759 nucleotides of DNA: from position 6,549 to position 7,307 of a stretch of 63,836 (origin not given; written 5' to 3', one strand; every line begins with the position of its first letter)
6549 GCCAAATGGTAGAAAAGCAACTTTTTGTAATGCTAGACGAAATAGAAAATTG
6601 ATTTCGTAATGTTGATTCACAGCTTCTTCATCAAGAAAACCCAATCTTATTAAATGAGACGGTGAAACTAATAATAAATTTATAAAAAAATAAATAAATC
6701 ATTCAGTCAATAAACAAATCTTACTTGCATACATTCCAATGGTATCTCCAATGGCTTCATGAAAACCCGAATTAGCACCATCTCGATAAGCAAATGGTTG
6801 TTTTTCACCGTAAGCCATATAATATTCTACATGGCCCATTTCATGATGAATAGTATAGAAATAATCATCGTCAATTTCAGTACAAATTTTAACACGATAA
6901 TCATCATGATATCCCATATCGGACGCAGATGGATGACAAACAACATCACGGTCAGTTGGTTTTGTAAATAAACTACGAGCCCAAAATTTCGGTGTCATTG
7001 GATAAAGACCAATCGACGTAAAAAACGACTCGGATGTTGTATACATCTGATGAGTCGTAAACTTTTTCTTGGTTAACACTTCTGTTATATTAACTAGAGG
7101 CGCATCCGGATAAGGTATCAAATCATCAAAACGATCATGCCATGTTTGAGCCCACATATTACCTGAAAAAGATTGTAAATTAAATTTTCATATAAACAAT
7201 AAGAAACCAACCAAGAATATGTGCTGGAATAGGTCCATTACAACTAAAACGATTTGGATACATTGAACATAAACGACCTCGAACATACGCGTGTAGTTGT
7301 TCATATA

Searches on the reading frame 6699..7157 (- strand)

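Call 61: search_protein_families(library=pfam, proteins=[window:6699-7157:-], max_evalue=0.001)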
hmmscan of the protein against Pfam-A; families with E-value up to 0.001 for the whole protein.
window:6699-7157:- (152 aa): 1 family
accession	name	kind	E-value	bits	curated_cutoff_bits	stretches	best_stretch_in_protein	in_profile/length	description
PF01401.24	Peptidase_M2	-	8.2e-60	203.5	23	1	1-146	243-388/581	Angiotensin-converting enzyme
